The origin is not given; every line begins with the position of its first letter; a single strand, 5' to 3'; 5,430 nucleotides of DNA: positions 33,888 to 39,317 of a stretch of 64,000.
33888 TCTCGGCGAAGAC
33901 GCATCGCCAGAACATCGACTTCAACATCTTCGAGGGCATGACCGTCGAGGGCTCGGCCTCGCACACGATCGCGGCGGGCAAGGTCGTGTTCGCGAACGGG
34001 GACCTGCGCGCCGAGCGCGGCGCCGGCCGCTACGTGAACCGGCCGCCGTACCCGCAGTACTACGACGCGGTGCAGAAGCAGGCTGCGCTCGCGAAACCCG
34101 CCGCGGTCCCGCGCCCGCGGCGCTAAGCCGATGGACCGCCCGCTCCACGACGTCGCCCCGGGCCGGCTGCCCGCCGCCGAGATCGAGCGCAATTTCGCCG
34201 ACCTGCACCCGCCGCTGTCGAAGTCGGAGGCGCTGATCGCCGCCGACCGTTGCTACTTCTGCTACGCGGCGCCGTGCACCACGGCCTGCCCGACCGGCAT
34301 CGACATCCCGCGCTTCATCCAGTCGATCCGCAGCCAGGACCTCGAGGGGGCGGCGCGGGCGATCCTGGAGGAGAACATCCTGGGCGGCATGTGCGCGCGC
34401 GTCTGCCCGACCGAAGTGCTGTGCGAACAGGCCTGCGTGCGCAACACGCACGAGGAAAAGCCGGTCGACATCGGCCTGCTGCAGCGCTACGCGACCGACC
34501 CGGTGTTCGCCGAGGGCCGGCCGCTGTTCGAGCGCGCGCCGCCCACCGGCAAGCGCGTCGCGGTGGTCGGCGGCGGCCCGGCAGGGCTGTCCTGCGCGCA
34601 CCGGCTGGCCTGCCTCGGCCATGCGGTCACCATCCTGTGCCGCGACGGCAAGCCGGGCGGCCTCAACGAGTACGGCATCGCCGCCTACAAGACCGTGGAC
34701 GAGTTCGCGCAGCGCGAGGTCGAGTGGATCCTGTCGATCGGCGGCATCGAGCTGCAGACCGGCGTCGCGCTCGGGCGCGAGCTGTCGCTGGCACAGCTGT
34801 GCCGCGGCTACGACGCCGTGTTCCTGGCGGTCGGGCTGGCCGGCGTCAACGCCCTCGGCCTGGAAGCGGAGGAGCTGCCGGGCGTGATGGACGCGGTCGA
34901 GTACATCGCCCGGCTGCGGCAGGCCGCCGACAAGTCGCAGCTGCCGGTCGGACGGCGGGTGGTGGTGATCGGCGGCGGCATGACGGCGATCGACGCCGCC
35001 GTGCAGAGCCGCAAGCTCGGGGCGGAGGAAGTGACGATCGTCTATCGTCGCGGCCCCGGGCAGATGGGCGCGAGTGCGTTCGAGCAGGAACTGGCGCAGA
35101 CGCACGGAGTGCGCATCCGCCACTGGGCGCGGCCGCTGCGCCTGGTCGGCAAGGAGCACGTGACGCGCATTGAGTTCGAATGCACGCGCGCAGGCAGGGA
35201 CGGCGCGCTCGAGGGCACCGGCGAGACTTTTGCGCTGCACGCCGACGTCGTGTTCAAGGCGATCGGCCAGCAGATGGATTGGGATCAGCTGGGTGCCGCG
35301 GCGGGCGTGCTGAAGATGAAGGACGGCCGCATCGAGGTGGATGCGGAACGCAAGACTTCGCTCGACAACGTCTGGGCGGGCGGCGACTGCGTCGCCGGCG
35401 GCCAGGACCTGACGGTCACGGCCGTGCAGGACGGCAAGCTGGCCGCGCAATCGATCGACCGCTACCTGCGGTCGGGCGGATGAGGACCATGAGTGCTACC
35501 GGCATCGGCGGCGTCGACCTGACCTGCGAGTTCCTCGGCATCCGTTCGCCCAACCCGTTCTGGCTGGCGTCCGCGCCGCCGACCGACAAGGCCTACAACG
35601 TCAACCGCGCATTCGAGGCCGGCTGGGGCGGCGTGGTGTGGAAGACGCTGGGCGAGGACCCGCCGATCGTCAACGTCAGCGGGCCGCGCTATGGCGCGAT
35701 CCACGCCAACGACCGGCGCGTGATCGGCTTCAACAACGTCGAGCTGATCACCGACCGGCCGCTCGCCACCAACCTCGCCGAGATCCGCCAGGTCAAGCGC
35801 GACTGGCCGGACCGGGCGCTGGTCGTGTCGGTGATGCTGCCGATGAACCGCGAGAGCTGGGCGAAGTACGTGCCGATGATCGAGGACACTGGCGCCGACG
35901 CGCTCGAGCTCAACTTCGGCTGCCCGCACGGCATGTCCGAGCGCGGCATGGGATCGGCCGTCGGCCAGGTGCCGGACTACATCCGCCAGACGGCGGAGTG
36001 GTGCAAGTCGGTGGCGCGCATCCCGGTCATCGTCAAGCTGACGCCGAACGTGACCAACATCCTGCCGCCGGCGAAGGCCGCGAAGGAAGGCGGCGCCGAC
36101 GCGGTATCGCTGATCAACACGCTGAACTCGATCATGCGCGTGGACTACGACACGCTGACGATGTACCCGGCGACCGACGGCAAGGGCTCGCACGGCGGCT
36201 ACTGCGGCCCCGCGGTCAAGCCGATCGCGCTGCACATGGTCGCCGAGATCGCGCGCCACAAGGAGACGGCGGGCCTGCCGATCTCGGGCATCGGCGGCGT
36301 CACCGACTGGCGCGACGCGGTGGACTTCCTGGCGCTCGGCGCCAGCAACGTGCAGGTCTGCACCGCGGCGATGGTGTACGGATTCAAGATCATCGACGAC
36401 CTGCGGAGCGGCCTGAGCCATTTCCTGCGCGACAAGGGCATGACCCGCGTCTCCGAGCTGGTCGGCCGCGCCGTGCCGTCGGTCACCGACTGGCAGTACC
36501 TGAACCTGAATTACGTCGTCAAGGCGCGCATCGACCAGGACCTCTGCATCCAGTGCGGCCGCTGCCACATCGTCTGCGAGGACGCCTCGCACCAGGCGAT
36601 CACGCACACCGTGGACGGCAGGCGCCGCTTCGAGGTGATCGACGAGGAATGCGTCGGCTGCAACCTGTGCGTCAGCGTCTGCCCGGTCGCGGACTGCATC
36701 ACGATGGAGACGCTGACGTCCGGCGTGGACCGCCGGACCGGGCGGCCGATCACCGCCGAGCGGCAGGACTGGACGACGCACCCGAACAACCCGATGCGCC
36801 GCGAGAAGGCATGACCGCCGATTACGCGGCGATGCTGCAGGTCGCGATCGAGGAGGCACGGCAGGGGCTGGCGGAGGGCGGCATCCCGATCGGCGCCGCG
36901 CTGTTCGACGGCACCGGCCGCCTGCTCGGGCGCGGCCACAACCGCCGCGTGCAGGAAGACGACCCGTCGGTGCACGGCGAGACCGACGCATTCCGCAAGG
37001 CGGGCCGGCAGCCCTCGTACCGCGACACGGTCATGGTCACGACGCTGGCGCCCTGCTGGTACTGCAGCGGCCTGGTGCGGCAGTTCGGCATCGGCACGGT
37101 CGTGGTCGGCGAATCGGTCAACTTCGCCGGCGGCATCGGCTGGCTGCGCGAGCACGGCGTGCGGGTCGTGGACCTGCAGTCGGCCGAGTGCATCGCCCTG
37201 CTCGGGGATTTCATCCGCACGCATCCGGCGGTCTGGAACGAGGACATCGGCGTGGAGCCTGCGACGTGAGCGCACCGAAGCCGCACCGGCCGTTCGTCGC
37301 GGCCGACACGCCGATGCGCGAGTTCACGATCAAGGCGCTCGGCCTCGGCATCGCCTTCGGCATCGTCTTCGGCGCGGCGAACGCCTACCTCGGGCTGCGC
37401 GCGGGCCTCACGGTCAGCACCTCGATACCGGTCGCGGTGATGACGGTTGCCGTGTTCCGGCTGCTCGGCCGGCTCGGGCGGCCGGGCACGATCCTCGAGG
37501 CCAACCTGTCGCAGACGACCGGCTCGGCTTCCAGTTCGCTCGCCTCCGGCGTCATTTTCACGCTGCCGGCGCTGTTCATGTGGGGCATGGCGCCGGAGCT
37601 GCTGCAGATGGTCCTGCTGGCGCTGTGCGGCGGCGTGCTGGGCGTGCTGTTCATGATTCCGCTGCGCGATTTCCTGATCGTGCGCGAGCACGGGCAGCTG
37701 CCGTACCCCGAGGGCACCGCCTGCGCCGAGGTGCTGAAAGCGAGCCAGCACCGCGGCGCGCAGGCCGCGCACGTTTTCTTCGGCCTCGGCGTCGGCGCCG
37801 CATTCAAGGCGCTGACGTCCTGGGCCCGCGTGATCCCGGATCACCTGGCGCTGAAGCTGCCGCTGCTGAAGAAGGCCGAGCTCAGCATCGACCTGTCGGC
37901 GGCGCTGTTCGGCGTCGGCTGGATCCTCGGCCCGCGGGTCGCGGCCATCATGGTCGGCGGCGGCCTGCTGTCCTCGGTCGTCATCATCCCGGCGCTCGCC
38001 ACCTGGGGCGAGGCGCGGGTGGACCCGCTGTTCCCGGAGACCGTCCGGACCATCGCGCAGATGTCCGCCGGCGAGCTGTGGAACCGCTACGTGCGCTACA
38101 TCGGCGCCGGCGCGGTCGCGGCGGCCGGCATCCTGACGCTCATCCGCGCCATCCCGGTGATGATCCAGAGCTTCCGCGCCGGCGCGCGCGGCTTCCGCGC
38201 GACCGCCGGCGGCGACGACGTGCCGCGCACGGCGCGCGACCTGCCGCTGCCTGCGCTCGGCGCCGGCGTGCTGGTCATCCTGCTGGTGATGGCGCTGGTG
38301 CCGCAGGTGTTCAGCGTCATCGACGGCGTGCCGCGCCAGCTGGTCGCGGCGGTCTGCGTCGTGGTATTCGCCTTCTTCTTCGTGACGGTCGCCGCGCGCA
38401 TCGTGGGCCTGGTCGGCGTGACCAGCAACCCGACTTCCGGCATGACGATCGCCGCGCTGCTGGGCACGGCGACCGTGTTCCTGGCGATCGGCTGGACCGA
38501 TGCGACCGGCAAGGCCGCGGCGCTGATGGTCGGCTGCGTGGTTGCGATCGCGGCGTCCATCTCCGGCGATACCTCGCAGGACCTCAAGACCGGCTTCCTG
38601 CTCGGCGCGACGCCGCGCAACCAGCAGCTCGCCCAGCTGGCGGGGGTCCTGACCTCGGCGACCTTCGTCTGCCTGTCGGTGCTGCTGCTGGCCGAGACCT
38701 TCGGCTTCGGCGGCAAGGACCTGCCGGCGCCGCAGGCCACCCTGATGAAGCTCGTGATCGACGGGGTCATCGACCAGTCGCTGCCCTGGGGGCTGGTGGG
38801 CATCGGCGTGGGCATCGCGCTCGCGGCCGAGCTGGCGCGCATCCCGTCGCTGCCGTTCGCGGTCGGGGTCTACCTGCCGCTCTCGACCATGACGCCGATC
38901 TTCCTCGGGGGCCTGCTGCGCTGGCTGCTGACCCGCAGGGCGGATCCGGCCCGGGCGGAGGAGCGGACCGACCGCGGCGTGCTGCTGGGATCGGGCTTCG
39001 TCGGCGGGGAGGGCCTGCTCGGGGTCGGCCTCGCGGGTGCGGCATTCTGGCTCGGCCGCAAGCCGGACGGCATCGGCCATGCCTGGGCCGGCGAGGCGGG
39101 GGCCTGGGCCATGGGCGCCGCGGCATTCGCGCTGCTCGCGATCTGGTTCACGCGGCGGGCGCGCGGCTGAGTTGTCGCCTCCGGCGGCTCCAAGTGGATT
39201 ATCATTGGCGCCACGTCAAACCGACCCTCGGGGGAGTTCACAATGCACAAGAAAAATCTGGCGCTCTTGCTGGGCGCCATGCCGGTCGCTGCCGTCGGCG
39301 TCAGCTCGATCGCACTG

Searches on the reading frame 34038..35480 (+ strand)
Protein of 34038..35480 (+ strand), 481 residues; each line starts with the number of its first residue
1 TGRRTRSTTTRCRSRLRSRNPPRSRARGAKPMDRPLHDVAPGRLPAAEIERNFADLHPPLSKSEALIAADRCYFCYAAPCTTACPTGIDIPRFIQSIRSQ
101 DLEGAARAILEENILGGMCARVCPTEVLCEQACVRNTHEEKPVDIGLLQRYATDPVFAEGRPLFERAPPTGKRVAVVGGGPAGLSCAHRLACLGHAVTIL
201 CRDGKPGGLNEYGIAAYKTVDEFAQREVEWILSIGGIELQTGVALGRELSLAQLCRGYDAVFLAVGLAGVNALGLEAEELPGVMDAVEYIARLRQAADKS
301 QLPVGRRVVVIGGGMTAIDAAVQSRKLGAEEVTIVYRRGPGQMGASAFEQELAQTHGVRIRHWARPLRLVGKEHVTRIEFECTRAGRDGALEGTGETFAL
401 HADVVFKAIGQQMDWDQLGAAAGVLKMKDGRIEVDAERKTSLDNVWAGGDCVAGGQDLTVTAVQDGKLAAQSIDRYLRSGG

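Call 27: search_protein_families(library=pfam, proteins=[window:34038-35480:+], max_evalue=0.0001)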
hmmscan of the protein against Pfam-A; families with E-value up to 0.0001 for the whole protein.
window:34038-35480:+ (481 aa): 8 families
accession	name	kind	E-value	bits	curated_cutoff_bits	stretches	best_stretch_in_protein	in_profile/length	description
PF14691.11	Fer4_20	-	5.7e-35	120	25.8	1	51-158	3-110/113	Dihydroprymidine dehydrogenase domain II, 4Fe-4S cluster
PF07992.20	Pyr_redox_2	-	2.5e-33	116.2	26.1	1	173-466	2-291/291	Pyridine nucleotide-disulphide oxidoreductase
PF00070.33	Pyr_redox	-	2e-13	51.1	22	1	307-381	1-80/82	Pyridine nucleotide-disulphide oxidoreductase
PF13738.12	Pyr_redox_3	-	7.1e-12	45.6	30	1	305-444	164-300/305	Pyridine nucleotide-disulphide oxidoreductase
PF01266.30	DAO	-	1.9e-09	38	27.9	1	173-207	1-35/353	FAD dependent oxidoreductase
PF13450.12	NAD_binding_8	-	1.9e-06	28.5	21.9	0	176-208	1-33/68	NAD(P)-binding Rossmann-like domain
PF12831.13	FAD_oxidored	-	4.1e-05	23.5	27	0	174-210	2-38/416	FAD dependent oxidoreductase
PF00890.30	FAD_binding_2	-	9.5e-05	22.2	20.4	0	174-201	2-29/414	FAD binding domain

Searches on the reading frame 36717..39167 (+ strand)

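Call 27: search_protein_families(library=pfam, proteins=[window:36717-39167:+], max_evalue=0.0001)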
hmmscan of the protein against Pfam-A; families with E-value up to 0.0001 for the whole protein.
window:36717-39167:+ (817 aa): 1 family
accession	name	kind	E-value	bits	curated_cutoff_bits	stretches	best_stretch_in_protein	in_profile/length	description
PF03169.20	OPT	-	7.3e-101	339.2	25.8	1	202-774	1-621/623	OPT oligopeptide transporter protein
